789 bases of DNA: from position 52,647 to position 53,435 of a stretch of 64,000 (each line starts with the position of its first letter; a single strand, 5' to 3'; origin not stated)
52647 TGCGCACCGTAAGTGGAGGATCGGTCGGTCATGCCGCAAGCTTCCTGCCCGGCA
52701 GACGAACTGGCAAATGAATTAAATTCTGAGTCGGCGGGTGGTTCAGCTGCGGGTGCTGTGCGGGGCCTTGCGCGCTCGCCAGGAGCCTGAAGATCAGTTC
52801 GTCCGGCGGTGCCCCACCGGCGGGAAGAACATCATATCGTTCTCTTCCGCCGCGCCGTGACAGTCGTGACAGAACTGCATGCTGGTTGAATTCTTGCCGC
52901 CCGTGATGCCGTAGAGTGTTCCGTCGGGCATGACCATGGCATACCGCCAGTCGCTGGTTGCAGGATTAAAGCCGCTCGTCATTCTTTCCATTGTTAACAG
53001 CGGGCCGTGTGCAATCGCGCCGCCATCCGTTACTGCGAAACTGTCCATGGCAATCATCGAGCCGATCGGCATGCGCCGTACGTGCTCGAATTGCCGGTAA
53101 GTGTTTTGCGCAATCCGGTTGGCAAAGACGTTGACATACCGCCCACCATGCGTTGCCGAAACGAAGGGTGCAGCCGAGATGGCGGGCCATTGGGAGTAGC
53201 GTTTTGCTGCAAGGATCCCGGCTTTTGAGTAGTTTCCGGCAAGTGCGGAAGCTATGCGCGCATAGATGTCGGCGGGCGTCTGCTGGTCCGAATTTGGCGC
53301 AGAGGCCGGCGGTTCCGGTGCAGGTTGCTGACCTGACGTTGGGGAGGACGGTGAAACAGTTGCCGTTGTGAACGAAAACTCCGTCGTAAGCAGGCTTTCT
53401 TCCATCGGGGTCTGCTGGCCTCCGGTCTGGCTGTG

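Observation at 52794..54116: Secreted caspase (C14) domain fused to a cytochrome-P460-like CxxCH haem domain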

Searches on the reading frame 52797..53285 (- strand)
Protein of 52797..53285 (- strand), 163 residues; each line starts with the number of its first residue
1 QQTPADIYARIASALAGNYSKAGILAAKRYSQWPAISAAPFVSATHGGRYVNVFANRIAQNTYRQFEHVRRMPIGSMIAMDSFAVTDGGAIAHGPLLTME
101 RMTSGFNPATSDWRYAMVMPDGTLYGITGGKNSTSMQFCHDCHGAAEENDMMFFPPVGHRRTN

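Call 8: find_homologous_proteins(query=window:52797-53285:-, max_evalue=0.001)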
Query seq(163 aa) (163 aa): 8 proteins with E <= 0.001 among 40 candidates.
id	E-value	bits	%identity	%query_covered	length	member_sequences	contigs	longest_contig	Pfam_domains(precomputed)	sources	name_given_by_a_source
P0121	5.3e-56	207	59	95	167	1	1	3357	-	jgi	jgi:hypothetical protein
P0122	7.0e-56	206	57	95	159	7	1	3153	PF16694.11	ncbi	-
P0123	1.2e-55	206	62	88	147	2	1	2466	PF16694.11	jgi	-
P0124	4.5e-54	200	57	95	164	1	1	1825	PF16694.11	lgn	-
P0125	5.2e-46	174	51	93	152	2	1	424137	PF16694.11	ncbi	-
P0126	5.2e-46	174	52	95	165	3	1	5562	PF16694.11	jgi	jgi:hypothetical protein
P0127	4.6e-39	152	45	95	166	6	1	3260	PF16694.11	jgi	jgi:hypothetical protein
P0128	1.1e-37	147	48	88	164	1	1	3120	PF16694.11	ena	-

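Call 11: search_solved_structures(query=window:52797-53285:-, max_evalue=10, show_alignments=3)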
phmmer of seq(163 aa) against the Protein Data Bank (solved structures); distinct sequences matched with E-value up to 10: 3.
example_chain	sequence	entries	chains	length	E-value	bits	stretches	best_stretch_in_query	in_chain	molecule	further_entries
7ead_A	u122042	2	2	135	0.0065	19.5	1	47-153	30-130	Cytochrome_P460 domain-containing protein | Probable cytochrome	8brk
4ow4_A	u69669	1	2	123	0.076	16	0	100-128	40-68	Beta-terfoil designed by folding nucleus symmetric expansion (""Phifoil"")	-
5c2m_A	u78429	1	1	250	0.091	15.8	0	102-131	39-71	Predicted protein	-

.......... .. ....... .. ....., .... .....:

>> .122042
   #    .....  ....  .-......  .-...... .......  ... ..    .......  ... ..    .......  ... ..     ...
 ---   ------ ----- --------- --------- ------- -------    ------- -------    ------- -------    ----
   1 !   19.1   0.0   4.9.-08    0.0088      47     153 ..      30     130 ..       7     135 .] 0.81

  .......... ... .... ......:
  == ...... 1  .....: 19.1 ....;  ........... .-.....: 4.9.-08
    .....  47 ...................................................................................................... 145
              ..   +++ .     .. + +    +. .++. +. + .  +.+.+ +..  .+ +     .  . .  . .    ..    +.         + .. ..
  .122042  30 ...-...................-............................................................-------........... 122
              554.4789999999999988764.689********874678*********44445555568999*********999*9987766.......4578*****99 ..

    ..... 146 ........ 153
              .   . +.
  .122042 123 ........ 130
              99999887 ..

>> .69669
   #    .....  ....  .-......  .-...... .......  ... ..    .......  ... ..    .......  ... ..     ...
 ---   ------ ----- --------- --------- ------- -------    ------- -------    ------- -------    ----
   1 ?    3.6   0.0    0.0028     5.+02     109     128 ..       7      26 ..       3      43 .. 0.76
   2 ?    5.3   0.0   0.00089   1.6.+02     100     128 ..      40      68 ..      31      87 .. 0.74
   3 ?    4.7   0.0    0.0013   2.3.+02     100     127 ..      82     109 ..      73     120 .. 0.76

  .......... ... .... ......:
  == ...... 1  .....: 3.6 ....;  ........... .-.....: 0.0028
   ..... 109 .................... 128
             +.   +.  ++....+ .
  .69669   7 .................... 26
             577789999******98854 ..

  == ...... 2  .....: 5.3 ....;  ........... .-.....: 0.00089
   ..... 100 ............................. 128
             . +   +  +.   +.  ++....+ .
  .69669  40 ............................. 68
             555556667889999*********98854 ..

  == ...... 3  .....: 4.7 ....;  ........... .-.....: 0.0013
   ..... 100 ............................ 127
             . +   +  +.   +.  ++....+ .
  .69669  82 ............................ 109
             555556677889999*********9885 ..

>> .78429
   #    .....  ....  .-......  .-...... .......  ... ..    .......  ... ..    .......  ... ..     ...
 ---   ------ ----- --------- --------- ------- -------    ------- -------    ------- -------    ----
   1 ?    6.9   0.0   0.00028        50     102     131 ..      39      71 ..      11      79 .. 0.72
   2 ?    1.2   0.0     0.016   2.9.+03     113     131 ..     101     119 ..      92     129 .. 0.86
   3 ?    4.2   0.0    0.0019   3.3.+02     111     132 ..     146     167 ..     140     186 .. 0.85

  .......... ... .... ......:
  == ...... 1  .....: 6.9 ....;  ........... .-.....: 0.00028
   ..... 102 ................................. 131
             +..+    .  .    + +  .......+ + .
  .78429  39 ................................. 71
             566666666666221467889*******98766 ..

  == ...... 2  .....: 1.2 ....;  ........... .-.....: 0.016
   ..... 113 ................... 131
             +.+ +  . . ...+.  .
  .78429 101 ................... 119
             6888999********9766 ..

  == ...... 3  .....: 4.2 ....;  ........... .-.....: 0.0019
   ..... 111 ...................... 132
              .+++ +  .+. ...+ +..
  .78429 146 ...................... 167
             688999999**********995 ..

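Call 12: search_solved_structures(query=A1, max_evalue=10, show_alignments=5)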
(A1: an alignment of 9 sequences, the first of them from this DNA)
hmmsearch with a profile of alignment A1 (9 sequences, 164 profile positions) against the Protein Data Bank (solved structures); distinct sequences matched with E-value up to 10: 3.
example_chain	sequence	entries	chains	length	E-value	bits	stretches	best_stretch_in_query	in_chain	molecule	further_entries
7s5o_A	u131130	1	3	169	0.0007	22.5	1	50-155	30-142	Cytochrome_P460 domain-containing protein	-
5c2m_A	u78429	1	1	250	0.94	12.4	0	113-135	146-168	Predicted protein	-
7ead_A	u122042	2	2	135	1.1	12.1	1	73-155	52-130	Cytochrome_P460 domain-containing protein | Probable cytochrome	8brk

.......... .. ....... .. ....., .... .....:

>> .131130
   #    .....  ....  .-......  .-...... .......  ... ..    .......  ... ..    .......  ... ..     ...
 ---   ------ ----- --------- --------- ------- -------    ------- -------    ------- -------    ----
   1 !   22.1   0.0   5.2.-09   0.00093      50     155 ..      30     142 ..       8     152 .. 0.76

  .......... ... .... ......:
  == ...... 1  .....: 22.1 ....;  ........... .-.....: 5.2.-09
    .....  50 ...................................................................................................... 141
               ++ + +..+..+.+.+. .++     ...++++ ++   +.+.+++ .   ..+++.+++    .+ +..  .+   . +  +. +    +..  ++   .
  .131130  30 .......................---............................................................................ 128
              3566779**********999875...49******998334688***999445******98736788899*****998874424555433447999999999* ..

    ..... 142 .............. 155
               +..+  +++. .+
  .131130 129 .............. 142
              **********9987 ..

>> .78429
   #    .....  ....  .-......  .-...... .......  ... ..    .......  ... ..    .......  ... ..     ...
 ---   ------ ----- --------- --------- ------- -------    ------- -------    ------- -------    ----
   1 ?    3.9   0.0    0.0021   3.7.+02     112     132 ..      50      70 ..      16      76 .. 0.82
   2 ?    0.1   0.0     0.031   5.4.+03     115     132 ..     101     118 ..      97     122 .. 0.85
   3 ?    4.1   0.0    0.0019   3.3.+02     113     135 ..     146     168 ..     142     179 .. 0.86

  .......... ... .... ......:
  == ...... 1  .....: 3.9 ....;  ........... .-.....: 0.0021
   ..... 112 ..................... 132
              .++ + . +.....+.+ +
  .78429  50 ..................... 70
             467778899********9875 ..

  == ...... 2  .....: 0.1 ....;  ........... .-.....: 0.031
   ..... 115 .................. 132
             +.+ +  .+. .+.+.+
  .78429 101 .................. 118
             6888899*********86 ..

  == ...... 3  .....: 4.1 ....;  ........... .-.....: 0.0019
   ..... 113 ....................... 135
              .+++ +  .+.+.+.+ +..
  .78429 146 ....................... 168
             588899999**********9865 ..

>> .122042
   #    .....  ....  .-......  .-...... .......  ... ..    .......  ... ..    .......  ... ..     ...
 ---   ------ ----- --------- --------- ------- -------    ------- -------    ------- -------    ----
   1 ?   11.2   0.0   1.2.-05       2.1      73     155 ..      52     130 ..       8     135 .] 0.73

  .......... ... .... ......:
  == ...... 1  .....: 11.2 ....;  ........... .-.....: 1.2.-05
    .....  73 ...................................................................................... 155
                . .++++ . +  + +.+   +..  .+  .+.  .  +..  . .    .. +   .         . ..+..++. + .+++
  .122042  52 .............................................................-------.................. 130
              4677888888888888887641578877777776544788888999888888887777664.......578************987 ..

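Call 14: find_encoding_contigs(protein=P0125, flank=6000, max_places=3)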
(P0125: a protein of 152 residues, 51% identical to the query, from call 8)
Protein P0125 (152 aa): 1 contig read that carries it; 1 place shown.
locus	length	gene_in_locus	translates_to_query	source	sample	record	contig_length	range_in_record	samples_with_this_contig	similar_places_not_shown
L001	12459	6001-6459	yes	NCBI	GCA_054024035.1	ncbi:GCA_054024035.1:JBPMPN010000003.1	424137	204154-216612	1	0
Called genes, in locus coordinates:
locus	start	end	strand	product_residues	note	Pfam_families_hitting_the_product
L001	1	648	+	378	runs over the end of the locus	PF00266:Aminotran_5, PF01053:Cys_Met_Meta_PP (weak)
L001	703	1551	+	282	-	PF00702:Hydrolase (weak)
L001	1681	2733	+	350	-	PF03102:NeuB, PF08666:SAF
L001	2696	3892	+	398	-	PF02350:Epimerase_2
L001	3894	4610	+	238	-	PF02348:CTP_transf_3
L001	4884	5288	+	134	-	-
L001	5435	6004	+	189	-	-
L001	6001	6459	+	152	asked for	PF16694:Cytochrome_P460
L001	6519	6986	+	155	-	-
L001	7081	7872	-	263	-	PF00005:ABC_tran, PF02463:SMC_N (faint), PF13304:AAA_21 (faint)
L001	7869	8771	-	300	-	PF02653:BPD_transp_2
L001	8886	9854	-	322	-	PF04392:ABC_sub_bind, PF13407:Peripla_BP_4 (weak)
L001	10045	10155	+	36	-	-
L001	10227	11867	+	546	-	PF01471:PG_binding_1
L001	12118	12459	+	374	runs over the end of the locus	-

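Call 15: find_encoding_contigs(protein=P0121, flank=4000, max_places=3)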
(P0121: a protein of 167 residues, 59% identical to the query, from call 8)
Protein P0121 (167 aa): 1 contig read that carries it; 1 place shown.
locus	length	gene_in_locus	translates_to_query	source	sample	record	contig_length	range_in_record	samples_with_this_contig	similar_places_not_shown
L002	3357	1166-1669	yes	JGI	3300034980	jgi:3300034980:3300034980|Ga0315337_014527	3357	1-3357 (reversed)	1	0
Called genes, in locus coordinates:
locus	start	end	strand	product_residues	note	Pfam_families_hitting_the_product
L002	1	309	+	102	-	?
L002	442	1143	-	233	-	-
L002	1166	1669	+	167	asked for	-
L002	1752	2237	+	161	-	-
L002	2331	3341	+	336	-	PF19420:DDAH_eukar (faint), PF02274:ADI (weak)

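Call 16: find_encoding_contigs(protein=P0122, flank=4000, max_places=3)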
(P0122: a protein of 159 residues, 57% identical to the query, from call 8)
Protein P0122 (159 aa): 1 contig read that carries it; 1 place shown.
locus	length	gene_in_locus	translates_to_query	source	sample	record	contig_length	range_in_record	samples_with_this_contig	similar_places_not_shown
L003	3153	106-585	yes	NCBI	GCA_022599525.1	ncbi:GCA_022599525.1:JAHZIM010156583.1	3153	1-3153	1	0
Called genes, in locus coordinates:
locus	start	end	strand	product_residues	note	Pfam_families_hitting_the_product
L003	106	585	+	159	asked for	PF16694:Cytochrome_P460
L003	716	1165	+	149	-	-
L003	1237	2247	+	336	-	PF02274:ADI (faint), PF19420:DDAH_eukar (weak)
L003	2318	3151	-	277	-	?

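Call 23: find_related_loci(query=A2, collection=genome_contigs, flank=6000)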
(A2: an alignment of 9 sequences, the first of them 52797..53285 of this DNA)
Query A2 (163 aa) in genome_contigs; peptide patterns used: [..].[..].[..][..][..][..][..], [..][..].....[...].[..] (x = any residue, [..] = any of these).
334 stretches matched a pattern; 313 encode a relative of the query (tblastn E <= 1e-3); the best 80 are kept; 80 distinct loci.
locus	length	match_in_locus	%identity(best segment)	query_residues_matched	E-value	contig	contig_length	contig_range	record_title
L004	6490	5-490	57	3-161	1e-61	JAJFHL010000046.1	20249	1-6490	MAG: Hyphomicrobiales bacterium isolate OFTM207 OFTM207_45, whole genome shotgun sequence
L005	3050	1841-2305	54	7-161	1e-54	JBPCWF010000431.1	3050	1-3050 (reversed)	MAG: Hyphomicrobiales bacterium isolate MAG_seacave_54 S1Ck127_1974826, whole genome shotgun sequence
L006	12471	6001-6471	50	5-161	2e-54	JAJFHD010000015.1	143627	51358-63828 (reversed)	MAG: Alphaproteobacteria bacterium isolate OFTM70 OFTM70_14, whole genome shotgun sequence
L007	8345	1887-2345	51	8-160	5e-52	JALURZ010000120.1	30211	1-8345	MAG: Hyphomicrobiales bacterium isolate S146_metabat2_scaf2bin.118 S146_NODE_272_length_30211_cov_2.142900, whole genome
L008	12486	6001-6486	49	3-161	5e-50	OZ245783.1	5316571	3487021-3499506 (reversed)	MAG: Hyphomicrobiales bacterium isolate 96678fd3-d745-40c6-9c3a-2441808db83d genome assembly, chromosome: 1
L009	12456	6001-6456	49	5-156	2e-49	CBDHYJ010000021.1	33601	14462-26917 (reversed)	MAG: Hyphomicrobiales bacterium isolate aed909f2-98c6-4b84-885f-341282523976 genome assembly, contig: contig_21, whole g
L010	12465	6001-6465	48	7-161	6e-49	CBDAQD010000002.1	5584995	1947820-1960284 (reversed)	MAG: Hyphomicrobiales bacterium isolate 9748b210-d60d-4ec4-9e47-c99c5e148e46 genome assembly, contig: contig_2, whole ge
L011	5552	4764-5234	47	6-161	3e-48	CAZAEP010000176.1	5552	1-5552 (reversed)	MAG TPA_asm: uncultured Sphingomonadales bacterium isolate SRP163575_co1_332 genome assembly, contig: NODE_31842_length_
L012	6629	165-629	46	7-161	3e-47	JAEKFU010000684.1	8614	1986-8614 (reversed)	MAG: Proteobacteria bacterium isolate petrobras_54 k127_3914798, whole genome shotgun sequence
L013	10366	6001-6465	48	7-161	2e-47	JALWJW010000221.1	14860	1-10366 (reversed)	MAG: Hyphomicrobiales bacterium isolate M17_metabat1_scaf2bin.116 M17_NODE_3714_length_14860_cov_2.152175, whole genome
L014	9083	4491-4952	47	7-161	4e-47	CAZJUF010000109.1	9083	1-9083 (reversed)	MAG TPA_asm: uncultured Hyphomicrobiales bacterium isolate SRP128015_co1_7 genome assembly, contig: NODE_12733_length_90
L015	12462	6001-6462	47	7-161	1e-46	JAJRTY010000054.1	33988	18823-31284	MAG: Alphaproteobacteria bacterium isolate Dive96_bin10.136 k141_845388, whole genome shotgun sequence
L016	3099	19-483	46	7-161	5e-46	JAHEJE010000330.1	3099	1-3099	MAG: Alphaproteobacteria bacterium isolate Ww537 NODE_167967_length_3099_cov_7.198120, whole genome shotgun sequence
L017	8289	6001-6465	46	7-161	4e-46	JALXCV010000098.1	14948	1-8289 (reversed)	MAG: Hyphomicrobiales bacterium isolate T2_metabat2_scaf2bin.199 T2_NODE_4200_length_14948_cov_2.512111, whole genome sh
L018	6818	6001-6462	47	7-161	4e-46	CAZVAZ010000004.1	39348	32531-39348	MAG TPA_asm: uncultured Hyphomicrobiales bacterium isolate SRP215229_co1_25 genome assembly, contig: NODE_531_length_393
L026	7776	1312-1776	45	7-161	7e-45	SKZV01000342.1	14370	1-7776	MAG: Rhodovibrio sp. isolate CSSed162cmB_354 CSSed16-2cmB-12385, whole genome shotgun sequence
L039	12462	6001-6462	47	7-160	4e-44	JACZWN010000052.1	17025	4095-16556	MAG: Proteobacteria bacterium isolate B20T1B11 B20T1B11_NODE509, whole genome shotgun sequence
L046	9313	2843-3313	45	5-161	1e-43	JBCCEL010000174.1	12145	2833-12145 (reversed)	MAG: Pseudomonadota bacterium isolate P01_B01_bin.106 k141_1209208_length_12145_cov_25.9730, whole genome shotgun sequen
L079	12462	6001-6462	47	7-160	4e-42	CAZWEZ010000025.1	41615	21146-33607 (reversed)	MAG TPA_asm: uncultured Thalassospiraceae bacterium isolate binchicken_co85_32 genome assembly, contig: NODE_564_length_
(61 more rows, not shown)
